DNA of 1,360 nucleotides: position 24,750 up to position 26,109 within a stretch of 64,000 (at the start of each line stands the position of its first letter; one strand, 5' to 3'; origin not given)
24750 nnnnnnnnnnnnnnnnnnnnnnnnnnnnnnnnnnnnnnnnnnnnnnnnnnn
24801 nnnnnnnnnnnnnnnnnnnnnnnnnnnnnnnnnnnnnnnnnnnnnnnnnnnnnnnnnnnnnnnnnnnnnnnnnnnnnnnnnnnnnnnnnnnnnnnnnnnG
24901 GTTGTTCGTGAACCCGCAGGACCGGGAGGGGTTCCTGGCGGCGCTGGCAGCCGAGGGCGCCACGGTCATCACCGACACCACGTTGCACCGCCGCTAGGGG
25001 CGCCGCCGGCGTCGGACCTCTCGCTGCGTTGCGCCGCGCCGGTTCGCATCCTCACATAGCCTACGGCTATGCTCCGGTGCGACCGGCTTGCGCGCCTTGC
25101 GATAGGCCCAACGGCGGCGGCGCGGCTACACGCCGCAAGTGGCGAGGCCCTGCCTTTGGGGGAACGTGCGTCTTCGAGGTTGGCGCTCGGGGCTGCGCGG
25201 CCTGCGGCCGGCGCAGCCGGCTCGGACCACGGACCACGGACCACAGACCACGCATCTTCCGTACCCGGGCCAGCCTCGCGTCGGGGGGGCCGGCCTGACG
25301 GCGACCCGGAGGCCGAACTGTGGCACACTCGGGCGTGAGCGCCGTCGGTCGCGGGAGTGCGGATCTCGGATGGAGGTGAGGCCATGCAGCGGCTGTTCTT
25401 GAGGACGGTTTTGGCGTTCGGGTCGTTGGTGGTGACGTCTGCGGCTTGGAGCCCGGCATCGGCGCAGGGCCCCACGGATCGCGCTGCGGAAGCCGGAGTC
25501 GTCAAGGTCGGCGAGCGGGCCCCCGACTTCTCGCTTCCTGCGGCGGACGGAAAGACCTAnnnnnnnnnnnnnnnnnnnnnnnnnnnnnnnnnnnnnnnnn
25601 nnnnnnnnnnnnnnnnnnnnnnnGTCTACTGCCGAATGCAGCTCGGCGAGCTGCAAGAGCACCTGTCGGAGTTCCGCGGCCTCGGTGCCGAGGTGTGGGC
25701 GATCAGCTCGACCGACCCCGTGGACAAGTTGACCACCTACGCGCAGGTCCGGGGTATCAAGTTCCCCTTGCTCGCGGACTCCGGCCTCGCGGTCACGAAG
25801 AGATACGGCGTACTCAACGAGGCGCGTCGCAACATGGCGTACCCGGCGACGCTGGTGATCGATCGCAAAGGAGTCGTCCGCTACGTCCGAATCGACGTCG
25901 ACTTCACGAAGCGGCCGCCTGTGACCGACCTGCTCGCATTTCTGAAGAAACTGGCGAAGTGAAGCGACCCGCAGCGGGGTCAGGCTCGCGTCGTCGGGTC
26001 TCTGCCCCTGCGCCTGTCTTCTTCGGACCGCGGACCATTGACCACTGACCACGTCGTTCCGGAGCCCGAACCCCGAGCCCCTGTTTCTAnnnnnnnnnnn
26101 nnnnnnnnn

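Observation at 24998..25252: Three-copy composite structured repeat that starts at stop codons and shows compensatory base changes in two stems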

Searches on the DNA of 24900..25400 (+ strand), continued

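Call 78: search_with_rna_model(model_id=R1, sources=[L186, L187, L188, L189, L106, L107, L108, L109, L110, L111, L112, L113, L114, L115, L116, L117, L118, L119, L184], max_evalue=0.001, show_alignments=2)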
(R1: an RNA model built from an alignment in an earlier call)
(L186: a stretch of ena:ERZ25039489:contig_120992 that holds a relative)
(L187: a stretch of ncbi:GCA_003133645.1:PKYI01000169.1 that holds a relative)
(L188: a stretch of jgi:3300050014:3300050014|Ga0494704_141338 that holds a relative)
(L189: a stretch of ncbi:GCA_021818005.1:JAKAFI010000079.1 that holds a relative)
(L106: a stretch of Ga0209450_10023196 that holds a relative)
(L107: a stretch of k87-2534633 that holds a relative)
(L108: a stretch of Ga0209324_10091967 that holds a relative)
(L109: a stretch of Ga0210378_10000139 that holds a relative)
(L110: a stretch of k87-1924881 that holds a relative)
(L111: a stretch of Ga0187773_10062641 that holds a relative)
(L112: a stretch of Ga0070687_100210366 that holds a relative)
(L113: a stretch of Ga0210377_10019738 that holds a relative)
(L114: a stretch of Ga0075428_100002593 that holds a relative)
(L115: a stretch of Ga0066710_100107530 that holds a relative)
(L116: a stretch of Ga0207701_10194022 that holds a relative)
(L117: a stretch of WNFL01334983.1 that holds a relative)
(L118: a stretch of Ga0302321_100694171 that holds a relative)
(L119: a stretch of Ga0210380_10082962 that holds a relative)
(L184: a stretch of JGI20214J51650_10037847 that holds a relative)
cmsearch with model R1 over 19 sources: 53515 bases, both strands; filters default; matches with E-value up to 0.001: 4.
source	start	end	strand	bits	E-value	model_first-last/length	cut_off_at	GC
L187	2124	2251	+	105.9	2.6e-19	1-128/128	no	0.7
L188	871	998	+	105.9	2.6e-19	1-128/128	no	0.7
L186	2147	2274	+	102.9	1e-18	1-128/128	no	0.76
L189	2223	2344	+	59.6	5.5e-10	1-128/128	no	0.75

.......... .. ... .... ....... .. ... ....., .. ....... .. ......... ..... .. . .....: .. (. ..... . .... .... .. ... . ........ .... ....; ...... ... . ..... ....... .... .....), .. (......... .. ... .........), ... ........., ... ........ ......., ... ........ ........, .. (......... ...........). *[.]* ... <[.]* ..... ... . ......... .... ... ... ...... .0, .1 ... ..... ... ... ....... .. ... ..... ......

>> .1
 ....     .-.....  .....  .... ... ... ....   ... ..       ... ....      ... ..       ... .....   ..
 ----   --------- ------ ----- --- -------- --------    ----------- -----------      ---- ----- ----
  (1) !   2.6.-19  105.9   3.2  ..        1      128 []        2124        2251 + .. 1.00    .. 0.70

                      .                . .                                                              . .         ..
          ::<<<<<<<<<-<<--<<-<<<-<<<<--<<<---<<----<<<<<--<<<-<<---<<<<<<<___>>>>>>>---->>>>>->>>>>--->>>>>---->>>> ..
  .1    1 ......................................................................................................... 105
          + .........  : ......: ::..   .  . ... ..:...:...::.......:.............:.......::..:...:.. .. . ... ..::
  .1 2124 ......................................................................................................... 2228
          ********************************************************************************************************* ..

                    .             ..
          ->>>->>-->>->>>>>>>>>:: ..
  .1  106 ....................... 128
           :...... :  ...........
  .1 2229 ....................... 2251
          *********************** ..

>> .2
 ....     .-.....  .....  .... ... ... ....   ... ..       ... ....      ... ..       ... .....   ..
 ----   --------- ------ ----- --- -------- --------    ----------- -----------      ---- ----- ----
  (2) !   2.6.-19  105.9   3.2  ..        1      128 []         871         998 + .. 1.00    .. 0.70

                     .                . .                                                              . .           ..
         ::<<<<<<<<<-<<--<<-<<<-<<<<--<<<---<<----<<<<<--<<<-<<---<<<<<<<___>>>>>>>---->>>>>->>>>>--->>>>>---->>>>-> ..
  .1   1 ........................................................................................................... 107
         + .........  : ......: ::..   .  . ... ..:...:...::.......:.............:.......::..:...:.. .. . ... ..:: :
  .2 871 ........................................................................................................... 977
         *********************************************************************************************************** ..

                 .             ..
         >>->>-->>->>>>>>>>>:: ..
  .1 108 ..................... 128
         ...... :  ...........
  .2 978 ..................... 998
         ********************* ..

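Call 96: search_with_rna_model(model_id=R1, sources=[L190, L191, L192, L193, L194, L195, L196, L197], max_evalue=0.01)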
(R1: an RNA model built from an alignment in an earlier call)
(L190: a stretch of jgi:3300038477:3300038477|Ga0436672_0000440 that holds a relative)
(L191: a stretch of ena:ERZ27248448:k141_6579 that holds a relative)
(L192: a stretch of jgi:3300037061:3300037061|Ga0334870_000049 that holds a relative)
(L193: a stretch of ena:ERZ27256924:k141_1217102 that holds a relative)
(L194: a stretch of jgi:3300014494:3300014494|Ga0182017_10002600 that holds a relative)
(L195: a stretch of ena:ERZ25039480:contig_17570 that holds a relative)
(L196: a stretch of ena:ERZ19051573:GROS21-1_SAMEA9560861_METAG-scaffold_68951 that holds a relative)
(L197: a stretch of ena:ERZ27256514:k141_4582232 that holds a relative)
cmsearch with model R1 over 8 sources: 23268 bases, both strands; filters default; matches with E-value up to 0.01: 13.
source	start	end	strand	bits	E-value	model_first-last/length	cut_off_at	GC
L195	1823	1950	+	107.8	4.7e-20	1-128/128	no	0.72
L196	1823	1950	+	107.8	4.7e-20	1-128/128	no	0.72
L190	1845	1972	+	106.2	1e-19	1-128/128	no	0.75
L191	1845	1972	+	106.2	1e-19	1-128/128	no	0.75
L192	1845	1972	+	106.2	1e-19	1-128/128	no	0.75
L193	1845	1972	+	106.2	1e-19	1-128/128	no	0.75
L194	1845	1972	+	106.2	1e-19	1-128/128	no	0.75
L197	1062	1189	-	85.9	1.2e-15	1-128/128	no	0.72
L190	1845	1972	-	33.1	5.3e-05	1-128/128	no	0.75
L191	1845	1972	-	33.1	5.3e-05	1-128/128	no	0.75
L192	1845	1972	-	33.1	5.3e-05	1-128/128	no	0.75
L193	1845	1972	-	33.1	5.3e-05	1-128/128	no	0.75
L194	1845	1972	-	33.1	5.3e-05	1-128/128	no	0.75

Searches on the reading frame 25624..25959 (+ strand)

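Call 33: search_protein_families(library=pfam, proteins=[window:25624-25959:+])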
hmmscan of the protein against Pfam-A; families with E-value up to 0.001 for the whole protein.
window:25624-25959:+ (112 aa): 2 families
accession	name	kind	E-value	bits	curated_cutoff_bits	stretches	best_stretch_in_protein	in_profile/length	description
PF00578.27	AhpC-TSA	-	3.5e-19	69.4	26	1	2-88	40-124/124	AhpC/TSA family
PF08534.16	Redoxin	-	3.4e-11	43.6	26.6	1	3-95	44-138/148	Redoxin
